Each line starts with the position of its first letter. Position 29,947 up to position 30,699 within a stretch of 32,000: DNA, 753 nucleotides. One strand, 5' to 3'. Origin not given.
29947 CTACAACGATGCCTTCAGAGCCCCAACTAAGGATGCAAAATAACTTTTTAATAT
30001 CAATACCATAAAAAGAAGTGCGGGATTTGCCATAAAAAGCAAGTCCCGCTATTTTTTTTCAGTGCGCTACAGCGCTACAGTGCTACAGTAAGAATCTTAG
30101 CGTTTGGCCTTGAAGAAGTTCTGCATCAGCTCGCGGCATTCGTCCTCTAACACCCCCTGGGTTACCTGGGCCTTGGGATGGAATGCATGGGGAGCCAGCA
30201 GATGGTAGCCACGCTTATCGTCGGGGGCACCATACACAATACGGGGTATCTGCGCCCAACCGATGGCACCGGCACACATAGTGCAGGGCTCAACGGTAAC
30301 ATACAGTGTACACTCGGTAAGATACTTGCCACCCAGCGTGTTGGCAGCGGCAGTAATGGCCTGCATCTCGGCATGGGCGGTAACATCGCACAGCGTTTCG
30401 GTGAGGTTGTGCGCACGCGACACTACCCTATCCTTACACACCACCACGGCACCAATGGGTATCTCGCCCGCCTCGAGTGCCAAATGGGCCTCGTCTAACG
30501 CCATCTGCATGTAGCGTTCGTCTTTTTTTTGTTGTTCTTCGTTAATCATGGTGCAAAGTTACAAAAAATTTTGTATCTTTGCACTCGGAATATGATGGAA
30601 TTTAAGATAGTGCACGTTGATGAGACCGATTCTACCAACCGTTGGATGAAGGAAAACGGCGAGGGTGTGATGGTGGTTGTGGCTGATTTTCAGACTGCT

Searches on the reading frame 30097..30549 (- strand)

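Call 17: search_protein_families(library=pfam, proteins=[window:30097-30549:-], max_evalue=0.01)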
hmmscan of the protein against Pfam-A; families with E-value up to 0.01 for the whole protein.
window:30097-30549:- (150 aa): 5 families
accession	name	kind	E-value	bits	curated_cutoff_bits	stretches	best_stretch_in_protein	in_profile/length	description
PF14437.12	MafB19-deam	-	3.4e-32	111.7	27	1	10-150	3-142/142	MafB19-like deaminase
PF00383.29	dCMP_cyt_deam_1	-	1e-28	99.6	25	1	8-107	2-101/102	Cytidine and deoxycytidylate deaminase zinc-binding region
PF14439.12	Bd3614-deam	-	9.3e-06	26.1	38.5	1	41-110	20-92/113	Bd3614-like deaminase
PF18750.7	SNAD4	-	0.0015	19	27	1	55-96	29-71/130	Secreted Novel AID/APOBEC-like Deaminase 4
PF08210.17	APOBEC_N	-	0.0088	16.5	25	0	53-96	43-85/170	APOBEC-like N-terminal domain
